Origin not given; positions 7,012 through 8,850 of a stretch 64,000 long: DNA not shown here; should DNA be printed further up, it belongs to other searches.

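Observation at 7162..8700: Exported argininosuccinate-lyase-fold enzyme with the catalytic His replaced by Asn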

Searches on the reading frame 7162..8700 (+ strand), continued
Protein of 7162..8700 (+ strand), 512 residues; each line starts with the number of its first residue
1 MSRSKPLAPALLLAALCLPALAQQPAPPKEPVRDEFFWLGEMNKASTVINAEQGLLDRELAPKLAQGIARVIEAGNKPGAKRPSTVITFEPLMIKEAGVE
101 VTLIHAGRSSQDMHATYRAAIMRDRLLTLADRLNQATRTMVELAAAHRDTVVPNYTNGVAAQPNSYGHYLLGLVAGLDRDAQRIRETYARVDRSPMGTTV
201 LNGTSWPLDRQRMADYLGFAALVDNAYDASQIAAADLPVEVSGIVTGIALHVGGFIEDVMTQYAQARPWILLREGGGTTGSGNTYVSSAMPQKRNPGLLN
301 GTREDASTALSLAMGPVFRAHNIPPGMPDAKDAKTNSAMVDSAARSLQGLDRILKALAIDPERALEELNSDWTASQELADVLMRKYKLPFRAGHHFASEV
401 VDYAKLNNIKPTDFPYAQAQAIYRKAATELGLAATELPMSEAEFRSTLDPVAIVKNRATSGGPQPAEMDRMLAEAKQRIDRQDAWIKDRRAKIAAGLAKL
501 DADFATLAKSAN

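Call 27: search_protein_families(library=pfam, proteins=[P0162, P0180, P0196, P0159, P0143, P0140, P0147, P0164], max_evalue=0.001)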
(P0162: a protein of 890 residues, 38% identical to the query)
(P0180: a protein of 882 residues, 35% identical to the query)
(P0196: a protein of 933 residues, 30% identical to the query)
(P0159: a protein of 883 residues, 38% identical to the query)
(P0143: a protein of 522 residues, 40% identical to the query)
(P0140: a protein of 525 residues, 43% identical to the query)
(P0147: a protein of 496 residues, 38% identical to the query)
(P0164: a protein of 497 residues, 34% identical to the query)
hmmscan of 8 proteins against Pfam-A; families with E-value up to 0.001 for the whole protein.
P0162 (890 aa): 4 families
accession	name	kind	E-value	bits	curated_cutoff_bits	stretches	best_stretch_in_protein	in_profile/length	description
PF00206.25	Lyase_1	-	7.1e-29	101.6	27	1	481-695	82-310/312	Lyase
PF00246.29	Peptidase_M14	-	4.6e-14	53.1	21.6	1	170-325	2-188/286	Zinc carboxypeptidase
PF14698.11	ASL_C2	-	2.2e-09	38.1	27.3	1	758-817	1-58/69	Argininosuccinate lyase C-terminal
PF24827.1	AstE_AspA_cat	-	4.2e-08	33.4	25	1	255-411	35-189/192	Succinylglutamate desuccinylase/Aspartoacylase catalytic domain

P0180 (882 aa): 4 families
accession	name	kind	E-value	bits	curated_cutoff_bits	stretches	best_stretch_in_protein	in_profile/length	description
PF00206.25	Lyase_1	-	4.9e-34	118.6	27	1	433-687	39-312/312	Lyase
PF00246.29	Peptidase_M14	-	3.3e-15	56.9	21.6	1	160-319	3-193/286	Zinc carboxypeptidase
PF14698.11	ASL_C2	-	4.5e-13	49.9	27.3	1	748-824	1-68/69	Argininosuccinate lyase C-terminal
PF24827.1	AstE_AspA_cat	-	3.3e-06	27.2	25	1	243-380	34-171/192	Succinylglutamate desuccinylase/Aspartoacylase catalytic domain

P0196 (933 aa): 4 families
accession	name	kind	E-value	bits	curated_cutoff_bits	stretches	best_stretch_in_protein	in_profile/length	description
PF00206.25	Lyase_1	-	3.7e-30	105.8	27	1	518-728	84-308/312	Lyase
PF00246.29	Peptidase_M14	-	1.7e-12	48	21.6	1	184-308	3-161/286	Zinc carboxypeptidase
PF14698.11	ASL_C2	-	1.9e-09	38.2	27.3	1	794-869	2-68/69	Argininosuccinate lyase C-terminal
PF24827.1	AstE_AspA_cat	-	1.4e-05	25.1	25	1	273-409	39-170/192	Succinylglutamate desuccinylase/Aspartoacylase catalytic domain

P0159 (883 aa): 4 families
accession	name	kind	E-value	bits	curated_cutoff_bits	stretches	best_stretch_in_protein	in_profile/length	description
PF00206.25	Lyase_1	-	1.7e-33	116.8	27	1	445-691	47-312/312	Lyase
PF00246.29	Peptidase_M14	-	1.5e-16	61.3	21.6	1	166-332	2-199/286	Zinc carboxypeptidase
PF14698.11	ASL_C2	-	3e-09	37.6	27.3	1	752-810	1-57/69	Argininosuccinate lyase C-terminal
PF24827.1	AstE_AspA_cat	-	1.3e-07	31.9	25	1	251-393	35-181/192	Succinylglutamate desuccinylase/Aspartoacylase catalytic domain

P0143 (522 aa): 2 families
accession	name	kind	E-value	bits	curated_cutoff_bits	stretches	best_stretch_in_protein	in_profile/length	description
PF00206.25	Lyase_1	-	2.2e-29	103.3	27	1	121-324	103-312/312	Lyase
PF14698.11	ASL_C2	-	2.2e-09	38.1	27.3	1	384-466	2-69/69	Argininosuccinate lyase C-terminal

P0140 (525 aa): 1 family
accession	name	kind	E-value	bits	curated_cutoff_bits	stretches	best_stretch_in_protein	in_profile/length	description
PF00206.25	Lyase_1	-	4.6e-27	95.7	27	1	108-321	85-308/312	Lyase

P0147 (496 aa): 2 families
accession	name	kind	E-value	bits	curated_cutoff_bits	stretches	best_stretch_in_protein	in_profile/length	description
PF00206.25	Lyase_1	-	4e-33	115.6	27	1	97-300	102-312/312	Lyase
PF14698.11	ASL_C2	-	1.4e-10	41.9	27.3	1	361-439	1-69/69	Argininosuccinate lyase C-terminal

P0164 (497 aa): 2 families
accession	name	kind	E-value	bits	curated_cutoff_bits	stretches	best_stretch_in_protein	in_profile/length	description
PF00206.25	Lyase_1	-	4.2e-25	89.3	27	1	100-301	104-312/312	Lyase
PF14698.11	ASL_C2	-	2.7e-12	47.4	27.3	1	361-443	1-69/69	Argininosuccinate lyase C-terminal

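Call 28: predict_structure(alignment_id=A1)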
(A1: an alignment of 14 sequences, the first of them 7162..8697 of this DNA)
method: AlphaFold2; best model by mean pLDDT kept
length: 512 residues; sequences in the alignment: 14
mean_pLDDT: 67.9   pTM: 0.68
mean pLDDT of the five models: 67.9, 67.6, 67.3, 66.6, 64.2
residues with pLDDT >= 90: 55; 70-90: 230; 50-70: 106; < 50: 121
segments of 3 or more residues with pLDDT < 50: 1-29, 104-109, 153-163, 198-206, 226-236, 261-299, 321-330, 458-462
pLDDT, mean of each block of 10 residues (from residue 1): 37 34 39 82 84 79 88 86 76 80 46 69 88 90 81 41 61 84 87 59 51 84 54 52 74 65 41 37 34 38 62 60 39 69 75 64 53 65 79 81 80 86 83 76 78 53 68 93 95 93 89 56
secondary structure, 60 per line:
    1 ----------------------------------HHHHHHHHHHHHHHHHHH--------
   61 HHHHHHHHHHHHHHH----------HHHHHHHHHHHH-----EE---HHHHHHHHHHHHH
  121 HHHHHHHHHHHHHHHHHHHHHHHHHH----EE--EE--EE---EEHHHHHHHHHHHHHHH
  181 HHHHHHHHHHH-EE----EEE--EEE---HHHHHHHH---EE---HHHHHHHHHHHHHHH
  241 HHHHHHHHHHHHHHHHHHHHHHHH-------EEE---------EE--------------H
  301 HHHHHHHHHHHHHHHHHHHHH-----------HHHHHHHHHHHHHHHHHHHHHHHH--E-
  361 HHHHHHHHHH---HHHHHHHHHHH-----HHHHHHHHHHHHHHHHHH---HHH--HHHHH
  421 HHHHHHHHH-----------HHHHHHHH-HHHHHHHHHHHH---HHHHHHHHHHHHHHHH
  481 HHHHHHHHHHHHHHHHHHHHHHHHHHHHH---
elements in order: H35-52 H61-75 H86-97 H108-146 H166-191 E199-201 E204-206 H210-217 H226-264 E272-274 H300-321 H333-356 H361-370 H374-384 H390-407 H416-429 H441-448 H450-461 H465-509

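Call 32: find_encoding_contigs(protein=P0135, flank=8000, max_places=2)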
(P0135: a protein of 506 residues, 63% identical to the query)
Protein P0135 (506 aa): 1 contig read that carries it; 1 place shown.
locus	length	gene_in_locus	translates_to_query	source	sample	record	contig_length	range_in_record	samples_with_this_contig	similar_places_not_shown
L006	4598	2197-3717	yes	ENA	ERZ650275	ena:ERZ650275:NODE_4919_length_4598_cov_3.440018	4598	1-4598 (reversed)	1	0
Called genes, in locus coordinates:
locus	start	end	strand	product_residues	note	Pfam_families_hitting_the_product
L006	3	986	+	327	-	?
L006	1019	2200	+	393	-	PF02515:CoA_transf_3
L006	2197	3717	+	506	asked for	PF00206:Lyase_1, PF14698:ASL_C2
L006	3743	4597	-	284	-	?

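Call 36: find_related_loci(query=A2, collection=genome_contigs, flank=8000)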
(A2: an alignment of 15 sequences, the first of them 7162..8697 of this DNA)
Query A2 (512 aa) in genome_contigs; peptide patterns used: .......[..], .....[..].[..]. (x = any residue, [..] = any of these).
600 stretches matched a pattern (row limit reached: there are more); 502 encode a relative of the query (tblastn E <= 1e-3); the best 80 are kept; 80 distinct loci.
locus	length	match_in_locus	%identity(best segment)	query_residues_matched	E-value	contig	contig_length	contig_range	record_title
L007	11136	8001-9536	96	1-512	0e+0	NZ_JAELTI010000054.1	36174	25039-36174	Bosea sp. ASV33 NODE_54_length_36174_cov_22.312176, whole genome shotgun sequence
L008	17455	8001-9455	92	23-512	0e+0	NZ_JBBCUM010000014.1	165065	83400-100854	Bosea sp. MMO-172 contig00014, whole genome shotgun sequence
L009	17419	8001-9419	73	33-511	0e+0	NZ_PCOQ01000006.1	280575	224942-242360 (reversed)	Achromobacter sp. MYb9 MYb9_contig000006, whole genome shotgun sequence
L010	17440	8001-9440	72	25-510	0e+0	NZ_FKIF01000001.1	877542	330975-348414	Bordetella ansorpii strain H050680373, whole genome shotgun sequence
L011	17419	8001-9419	73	33-511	0e+0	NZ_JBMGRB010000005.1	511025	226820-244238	Achromobacter marplatensis strain BZR 926 NODE_5_length_511025_cov_131.685099, whole genome shotgun sequence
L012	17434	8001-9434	73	26-508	0e+0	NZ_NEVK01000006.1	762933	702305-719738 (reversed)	Bordetella genomosp. 7 strain AU18089 node_09, whole genome shotgun sequence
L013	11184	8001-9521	71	4-511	0e+0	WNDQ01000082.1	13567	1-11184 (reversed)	MAG: Paracidovorax wautersii isolate cluster_DBSCAN_round2_3 GAK30_82, whole genome shotgun sequence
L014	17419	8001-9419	73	33-511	0e+0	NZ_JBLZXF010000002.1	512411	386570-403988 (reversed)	MAG: Achromobacter sp. isolate S21_GT28SEX NODE_3_length_512411_cov_73.350203, whole genome shotgun sequence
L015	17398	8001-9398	74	33-504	0e+0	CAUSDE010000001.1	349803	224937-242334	MAG TPA_asm: uncultured Achromobacter sp. isolate ERR9969219_bin.18_MetaWRAP_v1.3_MAG genome assembly, contig: ERZ216159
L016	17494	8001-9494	71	1-510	0e+0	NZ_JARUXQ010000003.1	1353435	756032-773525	Caballeronia sp. LZ033 Scaffold_3_1, whole genome shotgun sequence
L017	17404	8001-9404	73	33-507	0e+0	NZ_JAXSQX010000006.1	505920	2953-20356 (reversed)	Massilia phyllosphaerae strain SGZ-792 Scaffold6, whole genome shotgun sequence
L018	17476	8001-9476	70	5-507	0e+0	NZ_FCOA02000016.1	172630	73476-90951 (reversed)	Caballeronia hypogeia isolate LMG 29322 contig000016, whole genome shotgun sequence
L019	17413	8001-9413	71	34-510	0e+0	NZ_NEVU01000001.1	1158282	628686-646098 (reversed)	Bordetella genomosp. 12 strain AU6712 NODE_2_length_705267_cov_37.0895_ID_3, whole genome shotgun sequence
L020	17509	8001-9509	69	3-511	0e+0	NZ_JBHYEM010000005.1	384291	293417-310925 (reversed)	MAG: Bosea sp. (in: a-proteobacteria) isolate CCAP1453_12_bin-009 CCAP1453_12_bin-009_c5, whole genome shotgun sequence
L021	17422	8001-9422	72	33-512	0e+0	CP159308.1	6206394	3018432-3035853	Achromobacter sp. M1 chromosome, complete genome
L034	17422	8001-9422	69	29-508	0e+0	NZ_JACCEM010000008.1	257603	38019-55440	Parapusillimonas granuli strain LMG 24012 NODE_8_length_257696_cov_73.018873, whole genome shotgun sequence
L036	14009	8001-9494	68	4-507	0e+0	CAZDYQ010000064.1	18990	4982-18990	MAG TPA_asm: uncultured Burkholderiaceae bacterium isolate SRP268622_co1_14 genome assembly, contig: NODE_6309_length_18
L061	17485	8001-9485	56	5-503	0e+0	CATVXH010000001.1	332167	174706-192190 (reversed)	MAG TPA_asm: uncultured Sutterella sp. isolate ERR9353858_bin.29_MetaWRAP_v1.3_MAG genome assembly, contig: ERZ18534357.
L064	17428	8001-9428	51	25-508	5e-158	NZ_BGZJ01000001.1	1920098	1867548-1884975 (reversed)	Mesosutterella multiformis strain 4NBBH2 sequence1, whole genome shotgun sequence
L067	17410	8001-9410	51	33-510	4e-150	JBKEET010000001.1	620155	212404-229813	MAG: Burkholderia sp. isolate UW_FK_SUTT1_1 LacMBR2_d16_Exp_pb12, whole genome shotgun sequence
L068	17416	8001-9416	48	34-512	3e-147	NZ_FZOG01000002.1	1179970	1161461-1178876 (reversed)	Pseudomonas segetis strain CIP 108523, whole genome shotgun sequence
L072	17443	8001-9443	51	23-507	2e-145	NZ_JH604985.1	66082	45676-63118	Sutterella parvirubra YIT 11816 Scfld598, whole genome shotgun sequence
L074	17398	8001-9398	47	35-507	9e-143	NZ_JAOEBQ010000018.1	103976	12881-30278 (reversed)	Pseudomonas sediminis strain GD04081 18, whole genome shotgun sequence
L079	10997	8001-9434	50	28-507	9e-142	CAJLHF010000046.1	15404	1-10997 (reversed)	MAG TPA_asm: uncultured Sutterella sp. isolate ERR1600560-bin.15 genome assembly, contig: NODE_2644_length_15404_cov_15.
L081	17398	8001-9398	47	35-507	2e-140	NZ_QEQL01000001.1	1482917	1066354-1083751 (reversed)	Pseudomonas sp. URIL14HWK12:I12 F474DRAFT_scaffold00001.1, whole genome shotgun sequence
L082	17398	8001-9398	46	33-507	1e-139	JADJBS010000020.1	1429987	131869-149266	MAG: Candidatus Defluviibacillus avedoerensis isolate Aved_18-Q3-R54-62_BAT3C.394 tig01608118-10-14295950, whole genome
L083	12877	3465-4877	45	30-507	7e-140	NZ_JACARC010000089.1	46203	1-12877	Pseudomonas sp. IPO3778 IPO_3778_S47_L003_contig_89, whole genome shotgun sequence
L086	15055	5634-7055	44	30-510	7e-139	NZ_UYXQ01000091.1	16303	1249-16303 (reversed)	Pseudomonas antarctica isolate DSM 15318T, whole genome shotgun sequence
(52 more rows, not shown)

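Call 40: search_protein_families(library=pfam, proteins=[L067:4165-5550:-, L083:4971-6215:-, L034:968-2338:-, L082:5633-6670:+, L079:6825-7811:-, L074:15426-16358:-, L061:648-1886:-, L036:2872-3888:+], max_evalue=0.001)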
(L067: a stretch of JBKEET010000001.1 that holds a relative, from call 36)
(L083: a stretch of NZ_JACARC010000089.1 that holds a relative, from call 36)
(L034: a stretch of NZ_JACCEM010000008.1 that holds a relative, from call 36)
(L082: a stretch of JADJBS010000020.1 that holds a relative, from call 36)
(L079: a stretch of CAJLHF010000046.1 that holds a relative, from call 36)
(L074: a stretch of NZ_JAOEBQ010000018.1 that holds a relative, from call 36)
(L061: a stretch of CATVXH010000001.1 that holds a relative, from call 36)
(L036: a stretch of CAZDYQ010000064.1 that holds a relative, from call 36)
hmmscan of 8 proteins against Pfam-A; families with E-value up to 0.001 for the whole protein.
L067:4165-5550:- (461 aa): 1 family
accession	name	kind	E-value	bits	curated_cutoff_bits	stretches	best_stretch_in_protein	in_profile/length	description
PF03606.21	DcuC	-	5.6e-58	197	23.1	1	8-459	5-458/461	C4-dicarboxylate anaerobic carrier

L083:4971-6215:- (414 aa): 1 family
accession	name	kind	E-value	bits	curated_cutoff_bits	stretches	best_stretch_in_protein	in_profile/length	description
PF00375.23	SDF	-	1.4e-61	209.1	27.9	1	13-393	4-384/387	Sodium:dicarboxylate symporter family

L034:968-2338:- (456 aa): 1 family
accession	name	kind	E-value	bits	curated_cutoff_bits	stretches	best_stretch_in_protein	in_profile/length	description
PF06808.19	DctM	-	2.4e-90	303.8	23.8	1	34-448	3-413/413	Tripartite ATP-independent periplasmic transporter, DctM component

L082:5633-6670:+ (345 aa): 1 family
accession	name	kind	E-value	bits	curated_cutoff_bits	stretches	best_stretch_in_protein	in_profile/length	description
PF03401.19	TctC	-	2.4e-68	231.1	27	1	71-341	2-273/274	Tripartite tricarboxylate transporter family receptor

L079:6825-7811:- (328 aa): 2 families
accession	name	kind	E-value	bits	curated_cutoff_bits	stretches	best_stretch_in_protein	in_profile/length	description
PF03466.25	LysR_substrate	-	7.2e-24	84.8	28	1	92-296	3-208/209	LysR substrate binding domain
PF00126.33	HTH_1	-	2.8e-17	62.8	26.6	1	8-66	2-60/60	Bacterial regulatory helix-turn-helix protein, lysR family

L074:15426-16358:- (310 aa): 4 families
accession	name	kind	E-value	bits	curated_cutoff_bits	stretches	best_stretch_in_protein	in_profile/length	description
PF03466.25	LysR_substrate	-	3.2e-51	174.1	28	1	89-294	2-208/209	LysR substrate binding domain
PF00126.33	HTH_1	-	1.8e-21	76.2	26.6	1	5-64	1-60/60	Bacterial regulatory helix-turn-helix protein, lysR family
PF12727.12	PBP_like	-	5.1e-06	26.2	27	0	135-175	137-179/193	PBP superfamily domain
PF13556.12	HTH_30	-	5e-05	23.5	27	1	15-55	10-50/59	PucR C-terminal helix-turn-helix domain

L061:648-1886:- (412 aa): 1 family
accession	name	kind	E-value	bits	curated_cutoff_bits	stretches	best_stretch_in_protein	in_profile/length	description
PF13609.12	Porin_4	-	3.8e-42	145.6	27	1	7-381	1-306/310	Gram-negative porin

L036:2872-3888:+ (338 aa): 5 families
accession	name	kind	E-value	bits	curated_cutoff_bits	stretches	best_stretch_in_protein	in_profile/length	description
PF00107.32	ADH_zinc_N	-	6.6e-26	91.2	31.8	1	167-301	1-128/129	Zinc-binding dehydrogenase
PF13602.12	ADH_zinc_N_2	-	8.2e-21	75.8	27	1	199-336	1-134/134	Zinc-binding dehydrogenase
PF08240.17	ADH_N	-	1.3e-20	74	23.5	1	31-126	1-104/104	Alcohol dehydrogenase GroES-like domain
PF01262.27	AlaDh_PNT_C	-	0.00034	20.6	23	0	147-204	20-76/214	Alanine dehydrogenase/PNT, C-terminal domain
PF00106.31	adh_short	-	0.00063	19.7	26.6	1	159-241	3-87/195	short chain dehydrogenase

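Call 44: search_protein_families(library=pfam, proteins=[L064:3642-5153:+, L064:5240-6319:-, L064:6394-7023:+, L064:7038-7859:+, L064:9560-10210:+, L067:6712-7929:+, L067:9520-10197:+, L067:5543-6634:-, L067:3133-3963:+, L067:2078-3169:-], max_evalue=0.001)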
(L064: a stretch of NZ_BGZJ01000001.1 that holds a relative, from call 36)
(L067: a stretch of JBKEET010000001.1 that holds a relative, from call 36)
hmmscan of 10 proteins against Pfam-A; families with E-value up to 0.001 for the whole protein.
L064:3642-5153:+ (503 aa): 3 families
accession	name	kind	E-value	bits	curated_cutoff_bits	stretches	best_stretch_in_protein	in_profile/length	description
PF13520.12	AA_permease_2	-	1.3e-44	153.2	27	1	21-437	2-421/427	Amino acid permease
PF00324.27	AA_permease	-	1.6e-33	116.6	24.6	1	26-417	3-418/470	Amino acid permease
PF13906.12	AA_permease_C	-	0.00063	20.2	27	0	410-442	13-45/51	C-terminus of AA_permease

L064:5240-6319:- (359 aa): 1 family
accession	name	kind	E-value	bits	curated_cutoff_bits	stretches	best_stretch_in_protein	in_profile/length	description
PF03417.21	AAT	-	2.5e-16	60.5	23.2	1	121-348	5-223/225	Acyl-coenzyme A:6-aminopenicillanic acid acyl-transferase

L064:6394-7023:+ (209 aa): 0 families

L064:7038-7859:+ (273 aa): 0 families

L064:9560-10210:+ (216 aa): 1 family
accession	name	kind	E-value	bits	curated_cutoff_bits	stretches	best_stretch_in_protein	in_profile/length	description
PF19700.5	DUF6198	-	2.6e-07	31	27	1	19-200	22-201/217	Family of unknown function (DUF6198)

L067:6712-7929:+ (405 aa): 0 families

L067:9520-10197:+ (225 aa): 0 families

L067:5543-6634:- (363 aa): 0 families

L067:3133-3963:+ (276 aa): 0 families

L067:2078-3169:- (363 aa): 0 families

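Call 53: search_protein_families(library=pfam, alignment_id=A3, max_evalue=0.00001)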
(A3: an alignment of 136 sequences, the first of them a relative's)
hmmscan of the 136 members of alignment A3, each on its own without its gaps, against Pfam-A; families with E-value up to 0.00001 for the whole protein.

A. member 1, L001:7169-7756:+ (196 aa): 0 families

B. families by the number of members that match (of 136 scanned): 148 families (the first 25 are shown)
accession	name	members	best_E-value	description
PF03466.25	LysR_substrate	16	2.1e-41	LysR substrate binding domain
PF00126.33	HTH_1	16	1.2e-23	Bacterial regulatory helix-turn-helix protein, lysR family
PF03606.21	DcuC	5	7.6e-81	C4-dicarboxylate anaerobic carrier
PF07729.17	FCD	4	1.4e-24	FCD domain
PF00392.27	GntR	4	7.2e-21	Bacterial regulatory proteins, gntR family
PF03573.19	OprD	3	4.1e-149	outer membrane porin, OprD family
PF00375.23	SDF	3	8.6e-66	Sodium:dicarboxylate symporter family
PF07690.21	MFS_1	3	9.4e-65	Major Facilitator Superfamily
PF13609.12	Porin_4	3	1.3e-49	Gram-negative porin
PF00072.30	Response_reg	3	2.6e-28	Response regulator receiver domain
PF00083.30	Sugar_tr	3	7e-07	Sugar (and other) transporter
PF03594.19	BenE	2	2.3e-129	Benzoate membrane transport protein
PF00890.30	FAD_binding_2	2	1.2e-56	FAD binding domain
PF13561.12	adh_short_C2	2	8.3e-41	Enoyl-(Acyl carrier protein) reductase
PF00702.32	Hydrolase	2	8.8e-38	haloacid dehalogenase-like hydrolase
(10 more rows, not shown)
